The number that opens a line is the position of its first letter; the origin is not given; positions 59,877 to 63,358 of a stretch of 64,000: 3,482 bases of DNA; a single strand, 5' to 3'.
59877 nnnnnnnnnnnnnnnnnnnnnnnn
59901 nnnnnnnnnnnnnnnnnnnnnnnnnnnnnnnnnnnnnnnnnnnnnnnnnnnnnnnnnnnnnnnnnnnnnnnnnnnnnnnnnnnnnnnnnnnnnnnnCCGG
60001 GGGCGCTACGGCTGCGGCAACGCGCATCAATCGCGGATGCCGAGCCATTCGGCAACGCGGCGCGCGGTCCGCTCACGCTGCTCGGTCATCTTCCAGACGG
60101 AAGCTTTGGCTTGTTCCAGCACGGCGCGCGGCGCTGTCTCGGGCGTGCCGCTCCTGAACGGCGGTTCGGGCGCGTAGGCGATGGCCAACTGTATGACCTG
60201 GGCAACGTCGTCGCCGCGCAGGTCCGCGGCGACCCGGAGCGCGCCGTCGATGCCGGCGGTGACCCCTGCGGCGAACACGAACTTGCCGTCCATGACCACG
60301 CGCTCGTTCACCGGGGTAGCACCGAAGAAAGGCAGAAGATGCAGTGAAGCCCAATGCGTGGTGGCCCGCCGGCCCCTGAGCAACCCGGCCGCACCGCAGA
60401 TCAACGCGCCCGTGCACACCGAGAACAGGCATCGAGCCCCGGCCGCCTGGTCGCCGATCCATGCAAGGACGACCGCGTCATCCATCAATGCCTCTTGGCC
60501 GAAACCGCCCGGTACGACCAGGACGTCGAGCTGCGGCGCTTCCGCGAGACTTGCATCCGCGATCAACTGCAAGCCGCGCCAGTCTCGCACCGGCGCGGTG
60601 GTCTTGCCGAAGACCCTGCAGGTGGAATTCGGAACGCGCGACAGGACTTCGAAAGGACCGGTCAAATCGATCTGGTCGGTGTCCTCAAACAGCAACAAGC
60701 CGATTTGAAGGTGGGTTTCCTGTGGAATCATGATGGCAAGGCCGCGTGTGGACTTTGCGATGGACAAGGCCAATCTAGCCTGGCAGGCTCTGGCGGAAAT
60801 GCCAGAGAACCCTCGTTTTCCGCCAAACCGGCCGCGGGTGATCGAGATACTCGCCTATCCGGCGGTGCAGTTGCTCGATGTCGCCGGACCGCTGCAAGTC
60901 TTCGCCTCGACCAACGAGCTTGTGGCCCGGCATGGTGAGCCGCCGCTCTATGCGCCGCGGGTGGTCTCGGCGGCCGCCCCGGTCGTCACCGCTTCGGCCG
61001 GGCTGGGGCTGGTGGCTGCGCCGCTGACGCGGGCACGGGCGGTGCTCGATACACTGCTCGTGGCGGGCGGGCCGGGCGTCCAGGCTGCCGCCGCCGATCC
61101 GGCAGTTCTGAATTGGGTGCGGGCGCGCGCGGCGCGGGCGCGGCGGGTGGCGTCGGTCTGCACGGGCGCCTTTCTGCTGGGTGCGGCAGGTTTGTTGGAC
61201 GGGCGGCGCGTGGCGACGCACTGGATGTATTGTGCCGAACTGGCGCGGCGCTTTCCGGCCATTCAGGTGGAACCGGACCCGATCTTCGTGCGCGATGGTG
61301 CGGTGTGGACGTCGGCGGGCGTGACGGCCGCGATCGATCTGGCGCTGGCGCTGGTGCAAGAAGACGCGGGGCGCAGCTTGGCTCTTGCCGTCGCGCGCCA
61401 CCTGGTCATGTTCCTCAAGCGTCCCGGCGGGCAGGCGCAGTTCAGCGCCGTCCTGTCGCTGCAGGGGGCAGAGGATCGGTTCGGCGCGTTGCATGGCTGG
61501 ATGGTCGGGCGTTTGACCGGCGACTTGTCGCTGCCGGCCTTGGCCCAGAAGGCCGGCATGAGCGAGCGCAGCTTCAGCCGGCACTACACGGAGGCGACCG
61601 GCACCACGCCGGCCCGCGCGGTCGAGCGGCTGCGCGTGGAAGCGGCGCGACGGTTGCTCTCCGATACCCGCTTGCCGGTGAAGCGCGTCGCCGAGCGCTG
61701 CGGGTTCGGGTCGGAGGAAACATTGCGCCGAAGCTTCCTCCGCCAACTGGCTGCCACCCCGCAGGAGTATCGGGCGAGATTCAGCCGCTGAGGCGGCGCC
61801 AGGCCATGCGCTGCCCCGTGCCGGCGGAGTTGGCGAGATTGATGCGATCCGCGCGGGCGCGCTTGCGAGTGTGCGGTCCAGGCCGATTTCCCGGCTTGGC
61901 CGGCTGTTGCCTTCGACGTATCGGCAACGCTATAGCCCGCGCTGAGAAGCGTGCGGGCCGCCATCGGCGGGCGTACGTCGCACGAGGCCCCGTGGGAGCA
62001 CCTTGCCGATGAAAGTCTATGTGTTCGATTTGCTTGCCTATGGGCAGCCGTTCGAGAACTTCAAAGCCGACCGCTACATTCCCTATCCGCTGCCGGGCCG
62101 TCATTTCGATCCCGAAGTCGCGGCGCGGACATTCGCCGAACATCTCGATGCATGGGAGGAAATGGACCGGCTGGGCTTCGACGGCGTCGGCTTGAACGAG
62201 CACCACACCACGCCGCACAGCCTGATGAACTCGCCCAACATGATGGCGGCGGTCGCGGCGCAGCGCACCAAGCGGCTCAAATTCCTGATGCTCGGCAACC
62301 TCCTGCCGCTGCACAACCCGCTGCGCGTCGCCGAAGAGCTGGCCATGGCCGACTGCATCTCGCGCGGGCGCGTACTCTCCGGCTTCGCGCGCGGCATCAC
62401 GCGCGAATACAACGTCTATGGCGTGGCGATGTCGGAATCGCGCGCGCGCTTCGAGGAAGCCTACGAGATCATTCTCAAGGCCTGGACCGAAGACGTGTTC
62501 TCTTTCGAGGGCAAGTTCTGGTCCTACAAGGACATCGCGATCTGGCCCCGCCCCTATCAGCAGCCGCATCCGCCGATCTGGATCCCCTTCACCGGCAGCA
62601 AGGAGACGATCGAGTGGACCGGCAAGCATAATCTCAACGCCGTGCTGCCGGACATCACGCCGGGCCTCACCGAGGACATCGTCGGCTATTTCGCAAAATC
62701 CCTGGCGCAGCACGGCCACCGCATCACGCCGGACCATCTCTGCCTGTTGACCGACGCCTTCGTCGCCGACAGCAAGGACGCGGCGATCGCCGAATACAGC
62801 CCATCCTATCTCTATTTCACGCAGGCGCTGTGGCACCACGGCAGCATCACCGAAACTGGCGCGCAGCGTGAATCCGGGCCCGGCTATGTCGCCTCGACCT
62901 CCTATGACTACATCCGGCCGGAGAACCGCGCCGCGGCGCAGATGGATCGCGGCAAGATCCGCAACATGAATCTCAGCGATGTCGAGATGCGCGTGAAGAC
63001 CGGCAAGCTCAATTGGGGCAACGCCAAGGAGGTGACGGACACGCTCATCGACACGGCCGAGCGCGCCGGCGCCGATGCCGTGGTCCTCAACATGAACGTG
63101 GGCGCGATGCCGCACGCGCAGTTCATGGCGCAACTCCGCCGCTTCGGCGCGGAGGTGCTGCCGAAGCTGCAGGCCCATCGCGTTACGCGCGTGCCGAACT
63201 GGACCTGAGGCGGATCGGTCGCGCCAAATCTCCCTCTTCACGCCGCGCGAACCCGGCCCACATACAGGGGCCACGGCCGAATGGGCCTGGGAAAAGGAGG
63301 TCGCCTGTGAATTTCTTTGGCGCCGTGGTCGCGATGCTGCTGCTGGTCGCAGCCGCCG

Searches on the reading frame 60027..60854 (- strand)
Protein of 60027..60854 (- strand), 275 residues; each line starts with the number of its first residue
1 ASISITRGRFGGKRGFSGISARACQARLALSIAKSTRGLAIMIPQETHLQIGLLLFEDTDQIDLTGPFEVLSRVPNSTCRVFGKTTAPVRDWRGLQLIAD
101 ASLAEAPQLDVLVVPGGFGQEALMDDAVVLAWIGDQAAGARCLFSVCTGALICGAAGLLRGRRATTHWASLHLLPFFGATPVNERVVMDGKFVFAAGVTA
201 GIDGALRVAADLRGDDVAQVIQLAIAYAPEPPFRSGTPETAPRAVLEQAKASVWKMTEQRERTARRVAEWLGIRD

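Call 75: search_protein_families(library=pfam, proteins=[window:60027-60854:-], max_evalue=0.001)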
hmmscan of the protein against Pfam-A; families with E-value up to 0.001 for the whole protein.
window:60027-60854:- (275 aa): 1 family
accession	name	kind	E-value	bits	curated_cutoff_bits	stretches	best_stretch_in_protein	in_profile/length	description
PF01965.30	DJ-1_PfpI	-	2.1e-24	86.7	26.6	1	52-207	4-161/165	DJ-1/PfpI family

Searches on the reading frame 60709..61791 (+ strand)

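Call 75: search_protein_families(library=pfam, proteins=[window:60709-61791:+], max_evalue=0.001)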
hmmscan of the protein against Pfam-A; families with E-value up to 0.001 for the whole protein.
window:60709-61791:+ (360 aa): 3 families
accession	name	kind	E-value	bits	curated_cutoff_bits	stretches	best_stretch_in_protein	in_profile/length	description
PF12833.13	HTH_18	-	3.1e-22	79.1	33.6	1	278-357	1-80/80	Helix-turn-helix domain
PF01965.30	DJ-1_PfpI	-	4.4e-18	66.1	26.6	1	81-217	28-164/165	DJ-1/PfpI family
PF00165.29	HTH_AraC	-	2.7e-10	40.6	26.6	1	319-355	6-41/42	Bacterial regulatory helix-turn-helix proteins, AraC family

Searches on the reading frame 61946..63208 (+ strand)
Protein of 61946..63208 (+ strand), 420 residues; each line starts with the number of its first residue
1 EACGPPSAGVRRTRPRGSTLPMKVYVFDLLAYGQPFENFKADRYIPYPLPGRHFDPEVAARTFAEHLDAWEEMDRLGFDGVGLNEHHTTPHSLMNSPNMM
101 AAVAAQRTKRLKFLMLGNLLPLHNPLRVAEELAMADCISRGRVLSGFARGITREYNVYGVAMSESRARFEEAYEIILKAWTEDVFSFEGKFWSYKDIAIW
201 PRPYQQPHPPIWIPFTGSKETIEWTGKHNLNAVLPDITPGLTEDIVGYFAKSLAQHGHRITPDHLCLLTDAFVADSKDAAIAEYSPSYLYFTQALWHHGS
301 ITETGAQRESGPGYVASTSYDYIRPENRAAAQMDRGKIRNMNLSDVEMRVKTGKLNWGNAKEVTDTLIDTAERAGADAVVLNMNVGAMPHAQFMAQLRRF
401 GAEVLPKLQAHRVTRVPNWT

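Call 75: search_protein_families(library=pfam, proteins=[window:61946-63208:+], max_evalue=0.001)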
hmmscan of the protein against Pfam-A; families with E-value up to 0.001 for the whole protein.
window:61946-63208:+ (420 aa): 1 family
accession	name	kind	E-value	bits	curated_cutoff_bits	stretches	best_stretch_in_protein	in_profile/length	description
PF00296.26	Bac_luciferase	-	2.2e-44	152.5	27.9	1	51-377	9-313/314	Luciferase-like monooxygenase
